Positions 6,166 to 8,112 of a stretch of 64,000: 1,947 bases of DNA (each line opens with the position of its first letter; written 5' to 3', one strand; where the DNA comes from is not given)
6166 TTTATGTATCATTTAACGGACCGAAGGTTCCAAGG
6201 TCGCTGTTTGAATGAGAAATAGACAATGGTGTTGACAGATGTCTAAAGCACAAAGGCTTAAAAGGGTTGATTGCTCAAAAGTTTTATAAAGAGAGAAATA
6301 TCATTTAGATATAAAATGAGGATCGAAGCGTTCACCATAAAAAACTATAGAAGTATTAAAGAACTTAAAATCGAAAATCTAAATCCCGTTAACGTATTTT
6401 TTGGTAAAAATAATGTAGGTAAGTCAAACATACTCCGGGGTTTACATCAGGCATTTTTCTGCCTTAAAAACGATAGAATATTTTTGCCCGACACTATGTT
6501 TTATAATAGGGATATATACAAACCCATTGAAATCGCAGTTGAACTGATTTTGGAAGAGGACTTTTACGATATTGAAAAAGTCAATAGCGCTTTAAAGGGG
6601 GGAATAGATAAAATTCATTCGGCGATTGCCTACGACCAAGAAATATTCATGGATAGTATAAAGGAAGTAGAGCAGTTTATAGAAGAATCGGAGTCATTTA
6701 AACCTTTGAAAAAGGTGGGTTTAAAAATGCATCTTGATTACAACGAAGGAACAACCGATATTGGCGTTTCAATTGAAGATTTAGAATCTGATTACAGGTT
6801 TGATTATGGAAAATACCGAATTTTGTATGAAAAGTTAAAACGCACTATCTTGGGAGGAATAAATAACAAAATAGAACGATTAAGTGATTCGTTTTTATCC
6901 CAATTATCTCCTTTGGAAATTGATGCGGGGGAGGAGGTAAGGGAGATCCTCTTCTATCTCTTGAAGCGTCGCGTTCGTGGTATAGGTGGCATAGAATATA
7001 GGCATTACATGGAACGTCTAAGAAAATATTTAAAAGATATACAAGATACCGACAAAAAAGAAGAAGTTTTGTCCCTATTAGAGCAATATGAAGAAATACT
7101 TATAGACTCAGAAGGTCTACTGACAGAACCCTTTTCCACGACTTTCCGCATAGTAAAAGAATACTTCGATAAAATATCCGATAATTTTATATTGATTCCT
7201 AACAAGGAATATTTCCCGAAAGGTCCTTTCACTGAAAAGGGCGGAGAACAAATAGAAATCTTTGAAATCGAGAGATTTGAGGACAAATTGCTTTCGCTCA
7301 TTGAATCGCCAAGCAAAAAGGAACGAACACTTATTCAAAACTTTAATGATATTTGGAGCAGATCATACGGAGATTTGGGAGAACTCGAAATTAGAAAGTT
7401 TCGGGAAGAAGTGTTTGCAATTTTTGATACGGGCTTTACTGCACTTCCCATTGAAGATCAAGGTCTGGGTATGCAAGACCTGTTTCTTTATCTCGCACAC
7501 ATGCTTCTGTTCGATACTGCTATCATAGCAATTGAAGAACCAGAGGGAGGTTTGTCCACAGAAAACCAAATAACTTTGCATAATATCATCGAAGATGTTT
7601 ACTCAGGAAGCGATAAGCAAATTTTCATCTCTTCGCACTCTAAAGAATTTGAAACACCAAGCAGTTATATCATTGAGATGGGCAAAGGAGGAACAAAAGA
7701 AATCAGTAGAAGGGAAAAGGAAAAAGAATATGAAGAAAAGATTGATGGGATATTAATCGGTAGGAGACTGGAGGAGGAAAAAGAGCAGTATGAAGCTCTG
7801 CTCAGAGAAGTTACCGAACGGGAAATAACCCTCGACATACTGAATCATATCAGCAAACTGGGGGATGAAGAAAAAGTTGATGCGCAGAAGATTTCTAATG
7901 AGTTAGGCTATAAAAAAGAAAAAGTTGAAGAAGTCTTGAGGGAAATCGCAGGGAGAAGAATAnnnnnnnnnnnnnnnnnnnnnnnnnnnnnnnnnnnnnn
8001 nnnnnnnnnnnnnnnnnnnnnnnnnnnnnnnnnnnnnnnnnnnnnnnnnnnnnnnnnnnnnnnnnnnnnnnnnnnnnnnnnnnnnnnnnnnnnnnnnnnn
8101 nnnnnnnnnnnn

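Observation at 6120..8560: AT-rich two-gene island between hdrA and aspS: split-head ABC/AAA_21-type ATPase with C-terminal wHTH, coupled to a 145-aa partner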

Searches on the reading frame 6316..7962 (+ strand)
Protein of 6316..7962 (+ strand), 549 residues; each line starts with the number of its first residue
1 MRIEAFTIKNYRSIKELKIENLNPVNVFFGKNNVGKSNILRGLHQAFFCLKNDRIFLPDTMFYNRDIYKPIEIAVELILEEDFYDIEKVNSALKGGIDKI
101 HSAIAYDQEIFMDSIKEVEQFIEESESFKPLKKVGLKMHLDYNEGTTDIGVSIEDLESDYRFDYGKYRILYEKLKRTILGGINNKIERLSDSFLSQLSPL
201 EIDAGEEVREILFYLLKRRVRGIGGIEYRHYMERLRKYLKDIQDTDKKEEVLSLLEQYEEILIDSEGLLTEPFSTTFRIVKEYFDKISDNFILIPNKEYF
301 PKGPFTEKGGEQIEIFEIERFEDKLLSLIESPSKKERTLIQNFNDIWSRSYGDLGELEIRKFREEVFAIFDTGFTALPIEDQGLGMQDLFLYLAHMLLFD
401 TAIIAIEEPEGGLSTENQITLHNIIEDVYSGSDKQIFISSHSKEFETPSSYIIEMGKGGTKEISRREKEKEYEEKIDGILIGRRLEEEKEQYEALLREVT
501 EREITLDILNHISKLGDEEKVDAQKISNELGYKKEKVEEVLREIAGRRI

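Call 3: search_protein_families(library=pfam, proteins=[window:6316-7962:+], max_evalue=1)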
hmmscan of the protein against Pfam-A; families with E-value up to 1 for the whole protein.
window:6316-7962:+ (549 aa): 7 families
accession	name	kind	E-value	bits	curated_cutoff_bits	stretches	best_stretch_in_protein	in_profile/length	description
PF13175.12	AAA_15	-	6.6e-21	75.8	32.1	1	1-444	1-372/374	AAA ATPase domain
PF13304.12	AAA_21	-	1.6e-13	51.8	27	2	319-442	165-299/304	AAA domain, putative AbiEii toxin, Type IV TA system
PF13476.12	AAA_23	-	0.0011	20.1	27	1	7-260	3-184/201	AAA domain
PF02463.25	SMC_N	-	0.0045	16.9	40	1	3-43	2-44/220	RecF/RecN/SMC N terminal domain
PF13514.12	AAA_27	-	0.027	14.5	22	1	1-52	1-55/206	AAA domain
PF11398.14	DUF2813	-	0.08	12.7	21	1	1-47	1-46/372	Protein of unknown function (DUF2813)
PF08349.16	DUF1722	-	0.24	12.1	22.5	0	232-270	55-93/117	Protein of unknown function (DUF1722)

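Call 4: search_protein_families(library=padloc, proteins=[window:6316-7962:+], max_evalue=1)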
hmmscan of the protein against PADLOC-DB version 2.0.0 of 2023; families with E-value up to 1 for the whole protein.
window:6316-7962:+ (549 aa): 87 families (the best 25 are shown)
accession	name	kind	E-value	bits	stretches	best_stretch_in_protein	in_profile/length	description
PDLC02979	AriA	-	5.5e-21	73.8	1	1-444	1-371/373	-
PDLC04609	PDC-M38A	-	1.1e-16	59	2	3-65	2-63/371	-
PDLC02336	AbiLi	-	5.5e-15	53.8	2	3-45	2-44/340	AbiLi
PDLC00078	GajA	-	2.8e-14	50.7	2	1-48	1-47/580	AAA ATPase domain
PDLC02980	AriA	-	3.3e-14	51.5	2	260-442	154-299/304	-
PDLC00077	GajA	-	5.9e-13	46.2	2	1-44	1-45/616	AAA ATPase domain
PDLC04608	PDC-M38A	-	8e-13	46.8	2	3-43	5-45/367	-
PDLC02335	AbiLi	-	8e-13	46.1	1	3-443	50-238/326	AbiLi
PDLC04168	GajA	-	1.8e-12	44.7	2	1-95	1-95/570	-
PDLC04182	HEC-01A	-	3.1e-12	44.2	2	2-43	3-51/406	-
PDLC02915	ATPase-Toprim_I-B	-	4.3e-12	43.6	2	1-59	1-58/623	-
PDLC00083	GajA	-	5.9e-12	42.8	2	404-493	297-388/639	AAA ATPase domain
PDLC00067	GajA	-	6.3e-12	42.8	2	2-78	4-77/604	AAA ATPase domain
PDLC00102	GajA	-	6.9e-12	42.6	2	1-57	1-57/532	AAA ATPase domain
PDLC04607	PDC-M38A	-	3.9e-11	40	2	5-44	386-425/715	-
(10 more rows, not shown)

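Call 5: search_protein_families(library=ncbifam, proteins=[window:6316-7962:+], max_evalue=1)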
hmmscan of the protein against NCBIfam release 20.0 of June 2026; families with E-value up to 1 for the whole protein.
window:6316-7962:+ (549 aa): 16 families
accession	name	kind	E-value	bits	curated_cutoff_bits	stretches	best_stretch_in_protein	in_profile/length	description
NF038234.1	retron_eff_Eco8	equivalog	7.1e-12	44.7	250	1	1-129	1-119/679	retron Eco8 family effector endonuclease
TIGR00611.2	recf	equivalog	1.1e-06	28.1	172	1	4-44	2-42/339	DNA replication/repair protein RecF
NF047739.1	antiphage_MADS3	equivalog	3.4e-06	26.5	420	2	4-40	3-38/427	methylation-associated defense system AAA family ATPase MAD3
NF003034.1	PRK03918.1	equivalog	6.7e-05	21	700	1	1-88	1-88/878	DNA double-strand break repair ATPase Rad50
NF010069.0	PRK13549.1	equivalog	0.00017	20.2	699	1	376-488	138-247/513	xylose ABC transporter ATP-binding protein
TIGR01188.1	drrA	subfamily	0.00072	18.9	312.45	1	380-547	123-279/302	daunorubicin resistance ABC transporter, ATP-binding protein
NF008030.0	PRK10762.1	equivalog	0.00086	18.1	745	1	383-500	143-254/501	ribose ABC transporter ATP-binding protein RbsA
NF007253.0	PRK09700.1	equivalog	0.0014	17.3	772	1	391-514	154-274/510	D-allose ABC transporter ATP-binding protein AlsA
TIGR02633.1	xylG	equivalog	0.0025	16.3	723.65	1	375-486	135-243/500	D-xylose ABC transporter ATP-binding protein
NF041760.1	PtuA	equivalog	0.0038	16.2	500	1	3-47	52-96/524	retron Ec78 anti-phage system effector ATPase PtuA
NF010680.0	PRK14079.1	equivalog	0.0097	14.9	386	1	1-46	1-46/349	recombination protein F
NF008442.0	PRK11288.1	equivalog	0.024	12.9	689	1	391-507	152-264/504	L-arabinose ABC transporter ATP-binding protein AraG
TIGR03522.1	GldA_ABC_ATP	equivalog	0.026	14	402.6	1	393-447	144-197/301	gliding motility-associated ABC transporter ATP-binding subunit GldA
NF047343.1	SCCmet_CcrB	equivalog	0.037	12.7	900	1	86-197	374-482/542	cassette chromosome recombinase CcrB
NF008186.0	PRK10938.1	equivalog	0.12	10.7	459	0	376-444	396-463/490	molybdate ABC transporter ATP-binding protein ModF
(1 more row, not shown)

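Call 6: find_homologous_proteins(query=window:6316-7962:+)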
Query window:6316-7962:+ (549 aa): 140 proteins with E <= 0.001 among 8000 candidates; the best 120 are listed.
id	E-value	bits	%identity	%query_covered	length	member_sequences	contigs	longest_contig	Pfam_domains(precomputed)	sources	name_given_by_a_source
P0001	0.0e+0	1187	100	100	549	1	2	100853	PF13175.13,PF13304.13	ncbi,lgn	-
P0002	6.4e-264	895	79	100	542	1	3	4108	PF13175.13,PF13304.13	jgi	jgi:ABC-type cobalamin/Fe3+-siderophores transport system ATPase subunit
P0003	6.0e-261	885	78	100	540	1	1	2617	PF13175.13,PF13304.13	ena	-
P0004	1.3e-258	877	77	100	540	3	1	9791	PF13175.13,PF13304.13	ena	-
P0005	3.2e-258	876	76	100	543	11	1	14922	PF13175.13,PF13304.13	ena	-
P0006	8.8e-258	875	76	100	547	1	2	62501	PF13175.13,PF13304.13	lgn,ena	-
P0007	5.4e-257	872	76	100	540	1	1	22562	PF13175.13,PF13304.13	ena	-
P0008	1.6e-256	871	77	100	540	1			PF13175.13,PF13304.13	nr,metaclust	nr:hypothetical protein GZ17A3_14 [uncultured archaeon GZfos17A3]|metaclust:status=active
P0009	2.2e-256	870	76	100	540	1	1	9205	PF13175.13,PF13304.13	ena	-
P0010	9.9e-256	868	76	100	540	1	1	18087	PF13175.13,PF13304.13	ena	-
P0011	2.5e-255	867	76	100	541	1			PF13175.13,PF13304.13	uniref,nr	uniref:DNA replication and repair protein RecF n=1 Tax=Candidatus Methanophagaceae archaeon ANME-1 E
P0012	3.5e-254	863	75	100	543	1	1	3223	PF13175.13,PF13476.13,PF13304.13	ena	-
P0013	3.9e-254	863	76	100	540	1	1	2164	PF13175.13,PF13304.13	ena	-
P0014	4.9e-254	862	76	100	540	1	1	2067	PF13175.13,PF13304.13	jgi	-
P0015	4.9e-254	862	75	100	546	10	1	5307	PF13175.13,PF13476.13,PF13304.13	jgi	-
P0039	7.8e-231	786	70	100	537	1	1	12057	PF13175.13,PF13304.13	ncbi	-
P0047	9.0e-209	713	64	100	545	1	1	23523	PF13175.13,PF13476.13,PF13304.13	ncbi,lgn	ncbi:MAG: AAA family ATPase [Anaerolineae bacterium]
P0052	8.9e-203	693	61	100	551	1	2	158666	PF13175.13,PF13304.13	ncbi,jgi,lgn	-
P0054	6.7e-201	687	60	100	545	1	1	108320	PF13175.13,PF13476.13,PF13304.13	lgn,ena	-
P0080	6.1e-177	608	55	100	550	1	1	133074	PF13175.13,PF13304.13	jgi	jgi:hypothetical protein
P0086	2.4e-157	543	49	100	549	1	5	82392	PF13175.13,PF13476.13,PF13304.13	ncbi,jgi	ncbi:MAG: AAA family ATPase [Planctomycetota bacterium]|jgi:predicted ATP-dependent endonuclease of 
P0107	1.8e-8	52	45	12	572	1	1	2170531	PF20469.5,PF11398.15,PF13175.13,PF02463.26,PF13304.13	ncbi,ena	-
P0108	3.2e-8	51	38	16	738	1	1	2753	PF20469.5,PF11398.15,PF13175.13,PF02463.26,PF13304.13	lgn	-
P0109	9.3e-8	50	30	19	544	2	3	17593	PF20469.5,PF13175.13,PF13476.13,PF02463.26,PF13304.13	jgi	-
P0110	2.2e-7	49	40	11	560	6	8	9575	PF20469.5,PF11398.15,PF13175.13,PF13476.13,PF02463.26,PF13304.13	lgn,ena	-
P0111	1.7e-6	46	38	18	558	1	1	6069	PF20469.5,PF11398.15,PF13175.13,PF02463.26,PF13304.13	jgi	-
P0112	2.2e-6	45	26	81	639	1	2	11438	PF20469.5,PF11398.15,PF13175.13,PF02463.26,PF13304.13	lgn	-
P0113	3.0e-6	45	35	15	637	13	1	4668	PF20469.5,PF13175.13,PF13476.13,PF02463.26,PF13304.13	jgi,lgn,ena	-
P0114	3.5e-6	45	36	13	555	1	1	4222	PF20469.5,PF11398.15,PF13175.13,PF13476.13,PF02463.26,PF13304.13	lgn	-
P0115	3.8e-6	44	38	14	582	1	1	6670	PF20469.5,PF11398.15,PF13175.13,PF13476.13,PF02463.26,PF13304.13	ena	-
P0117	8.4e-6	43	34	18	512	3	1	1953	PF20469.5,PF13175.13,PF13476.13,PF11536.15,PF02463.26,PF13304.13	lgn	-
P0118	8.8e-6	43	29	18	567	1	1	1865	PF20469.5,PF11398.15,PF13175.13,PF02463.26,PF13304.13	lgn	-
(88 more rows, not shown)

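Call 8: find_encoding_contigs(protein=P0001, flank=10000, max_places=3)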
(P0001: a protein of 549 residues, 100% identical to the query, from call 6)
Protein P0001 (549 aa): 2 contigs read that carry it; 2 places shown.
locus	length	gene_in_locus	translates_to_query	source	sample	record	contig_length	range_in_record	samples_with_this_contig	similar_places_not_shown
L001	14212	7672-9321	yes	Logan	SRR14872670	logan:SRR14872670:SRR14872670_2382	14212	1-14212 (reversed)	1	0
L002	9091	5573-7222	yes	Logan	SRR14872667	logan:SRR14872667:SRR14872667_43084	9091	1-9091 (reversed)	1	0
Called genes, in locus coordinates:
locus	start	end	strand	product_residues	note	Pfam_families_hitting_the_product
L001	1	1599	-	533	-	?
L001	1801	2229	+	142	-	PF02662:FlpD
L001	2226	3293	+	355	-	PF04432:FrhB_FdhB_C (faint), PF13183:Fer4_8, PF13237:Fer4_10 (faint)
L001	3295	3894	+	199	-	PF13183:Fer4_8, PF13187:Fer4_9 (weak), PF13534:Fer4_17 (weak)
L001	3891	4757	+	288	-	PF02754:CCG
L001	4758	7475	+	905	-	PF00890:FAD_binding_2 (weak), PF01266:DAO (weak), PF07992:Pyr_redox_2, PF12831:FAD_oxidored, PF13450:NAD_binding_8 (weak), PF07992:Pyr_redox_2, PF12838:Fer4_7, PF13534:Fer4_17, +13 more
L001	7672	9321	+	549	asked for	PF13175:AAA_15, PF13304:AAA_21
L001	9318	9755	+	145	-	-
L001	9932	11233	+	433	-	PF01336:tRNA_anti-codon, PF00152:tRNA-synt_2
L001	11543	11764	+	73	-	PF02416:TatA_B_E (faint)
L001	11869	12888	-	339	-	PF01968:Hydantoinase_A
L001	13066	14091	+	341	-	PF04055:Radical_SAM, PF13353:Fer4_12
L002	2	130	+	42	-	?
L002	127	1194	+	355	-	PF04432:FrhB_FdhB_C (faint), PF13183:Fer4_8, PF13237:Fer4_10 (faint)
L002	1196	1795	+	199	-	PF13183:Fer4_8, PF13187:Fer4_9 (weak), PF13534:Fer4_17 (weak)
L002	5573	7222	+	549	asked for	PF13175:AAA_15, PF13304:AAA_21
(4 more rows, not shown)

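Call 9: find_encoding_contigs(protein=P0052, flank=10000, max_places=3)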
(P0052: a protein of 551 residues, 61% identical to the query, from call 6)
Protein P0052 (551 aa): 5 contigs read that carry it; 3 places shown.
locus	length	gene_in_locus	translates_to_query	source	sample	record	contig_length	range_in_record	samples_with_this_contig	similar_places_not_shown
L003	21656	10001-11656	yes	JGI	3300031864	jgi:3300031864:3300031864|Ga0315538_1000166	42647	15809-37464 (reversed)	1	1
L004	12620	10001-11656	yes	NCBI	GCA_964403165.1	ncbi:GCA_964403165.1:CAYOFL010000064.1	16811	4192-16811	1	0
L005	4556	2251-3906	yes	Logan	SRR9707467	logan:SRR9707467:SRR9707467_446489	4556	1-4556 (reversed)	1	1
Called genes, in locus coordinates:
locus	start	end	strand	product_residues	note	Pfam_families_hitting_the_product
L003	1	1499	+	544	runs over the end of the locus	PF13860:FlgD_ig, PF13585:CHU_C (faint)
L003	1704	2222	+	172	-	PF03266:NTPase_1, PF13401:AAA_22 (weak)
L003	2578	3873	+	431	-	-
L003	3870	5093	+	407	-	PF13439:Glyco_transf_4, PF00534:Glycos_transf_1, PF13692:Glyco_trans_1_4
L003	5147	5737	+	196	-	PF00583:Acetyltransf_1 (weak)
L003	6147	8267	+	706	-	PF11369:DUF3160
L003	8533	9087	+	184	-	-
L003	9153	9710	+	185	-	PF21820:DUF6886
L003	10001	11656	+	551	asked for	PF13175:AAA_15, PF13304:AAA_21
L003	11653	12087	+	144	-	-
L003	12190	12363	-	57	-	PF02080:TrkA_C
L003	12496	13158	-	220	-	PF02254:TrkA_N, PF03807:F420_oxidored (faint), PF02080:TrkA_C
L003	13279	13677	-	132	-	PF02254:TrkA_N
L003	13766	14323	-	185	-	PF00582:Usp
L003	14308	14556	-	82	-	-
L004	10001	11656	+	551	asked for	PF13175:AAA_15, PF13304:AAA_21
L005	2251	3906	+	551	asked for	PF13175:AAA_15, PF13304:AAA_21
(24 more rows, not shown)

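Call 11: find_related_loci(query=A1, collection=genome_contigs, flank=10000)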
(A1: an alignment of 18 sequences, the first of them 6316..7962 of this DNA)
Query A1 (549 aa) in genome_contigs; peptide patterns used: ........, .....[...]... (x = any residue, [..] = any of these).
150 stretches matched a pattern; 82 encode a relative of the query (tblastn E <= 1e-3); the best 80 are kept; 79 distinct loci.
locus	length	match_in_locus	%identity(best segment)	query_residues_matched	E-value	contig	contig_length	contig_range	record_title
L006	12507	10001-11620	77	1-548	0e+0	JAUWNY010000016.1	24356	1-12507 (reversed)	MAG: Methanophagales archaeon isolate CSMAG_2436 CSMAG_2436_k141_359556_length_24356_cov_68.5923, whole genome shotgun s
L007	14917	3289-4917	72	1-544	0e+0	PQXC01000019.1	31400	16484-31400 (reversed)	MAG: Candidatus Methanophagaceae archaeon isolate G60ANME1 NODE_19_length_31400_cov_14.5064, whole genome shotgun sequen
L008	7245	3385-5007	73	1-549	0e+0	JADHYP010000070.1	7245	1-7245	MAG: Candidatus Syntrophoarchaeum sp. isolate BS750m-G82 BS-750m-C20990, whole genome shotgun sequence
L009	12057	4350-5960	70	1-548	0e+0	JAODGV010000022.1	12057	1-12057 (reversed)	MAG: Methanosarcinales archaeon isolate Barite_M1_B69-AMOR_4 10ROV5WB_contig_10111, whole genome shotgun sequence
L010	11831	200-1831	64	1-548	0e+0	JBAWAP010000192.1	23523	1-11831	MAG: Anaerolineae bacterium isolate MFD04381_ilm_asm_bin11 k127_142819, whole genome shotgun sequence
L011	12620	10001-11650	61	1-548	0e+0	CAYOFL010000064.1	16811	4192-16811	MAG TPA_asm: uncultured Ignavibacteria bacterium isolate binchicken_co211_253 genome assembly, contig: NODE_2204_length_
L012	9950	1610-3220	60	1-544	0e+0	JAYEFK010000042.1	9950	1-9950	MAG: Methanobacteriota archaeon isolate MAG275 MAG275_42, whole genome shotgun sequence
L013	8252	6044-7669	59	1-548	0e+0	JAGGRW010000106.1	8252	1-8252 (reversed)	MAG: Methanosarcinales archaeon isolate AUK006 PB_MANV_006_c_000000000808, whole genome shotgun sequence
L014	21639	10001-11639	54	1-548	5e-158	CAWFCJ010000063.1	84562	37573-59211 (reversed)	MAG: Sedimentisphaerales bacterium isolate MFD04408.bin.2.138 genome assembly, contig: contig_74166, whole genome shotgu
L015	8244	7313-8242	62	1-321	1e-110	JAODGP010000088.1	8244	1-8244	MAG: Methanosarcinales archaeon isolate Barite_M4_B44-AMOR_4 GS18-ROV28-BC3E_contig_5393, whole genome shotgun sequence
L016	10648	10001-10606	58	1-203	2e-67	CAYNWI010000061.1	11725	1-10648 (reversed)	MAG TPA_asm: uncultured Anaerolineae bacterium isolate binchicken_co196_404 genome assembly, contig: NODE_7180_length_11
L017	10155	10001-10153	94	1-51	3e-23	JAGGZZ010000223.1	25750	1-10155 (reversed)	MAG: Methanophagales archaeon isolate AUK217 PB_MBMC_171_c_000000000185, whole genome shotgun sequence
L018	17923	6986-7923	32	6-470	1e-9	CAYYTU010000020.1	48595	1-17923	MAG TPA_asm: uncultured Anaerolineales bacterium isolate binchicken_co17_286 genome assembly, contig: NODE_2198_length_4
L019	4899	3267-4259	37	1-465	1e-9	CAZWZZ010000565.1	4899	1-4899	MAG TPA_asm: uncultured Caldilineaceae bacterium isolate binchicken_co15_113 genome assembly, contig: NODE_17354_length_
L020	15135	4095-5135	36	1-465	3e-9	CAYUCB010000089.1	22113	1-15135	MAG TPA_asm: uncultured Caldilineaceae bacterium isolate binchicken_co186_200 genome assembly, contig: NODE_2744_length_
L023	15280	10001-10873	31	1-461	4e-8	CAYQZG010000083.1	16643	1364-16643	MAG TPA_asm: uncultured Anaerolineales bacterium isolate binchicken_co15_218 genome assembly, contig: NODE_2034_length_1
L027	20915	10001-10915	37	6-480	5e-9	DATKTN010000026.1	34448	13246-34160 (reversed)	MAG TPA_asm: Anaerolineae bacterium isolate SMAG_U14082 k141_170487, whole genome shotgun sequence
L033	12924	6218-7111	49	1-469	4e-7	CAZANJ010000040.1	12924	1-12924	MAG TPA_asm: uncultured Anaerolineales bacterium isolate binchicken_co8_337 genome assembly, contig: NODE_8952_length_12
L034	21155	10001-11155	36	1-460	5e-7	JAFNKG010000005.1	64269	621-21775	MAG: Methanophagales archaeon isolate CR_Bin_179 NODE_5_length_64269_cov_32.668806, whole genome shotgun sequence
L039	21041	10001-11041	42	1-489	9e-7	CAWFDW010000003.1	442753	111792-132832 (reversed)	MAG: uncultured delta proteobacterium isolate MFD05513.bin.2.169 genome assembly, contig: contig_24969, whole genome sho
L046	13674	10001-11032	60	1-445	3e-6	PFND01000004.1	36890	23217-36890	MAG: Alphaproteobacteria bacterium CG_4_10_14_0_8_um_filter_53_9 CG_4_10_14_0.8_um_filter_scaffold_433_c, whole genome s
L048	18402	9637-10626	33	1-466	4e-10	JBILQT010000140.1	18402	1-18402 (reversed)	MAG: Sandaracinaceae bacterium isolate ME2018-06-07_3300034013_group8_bin51 Rohwer_bin1494_scaffold_1830_c1, whole genom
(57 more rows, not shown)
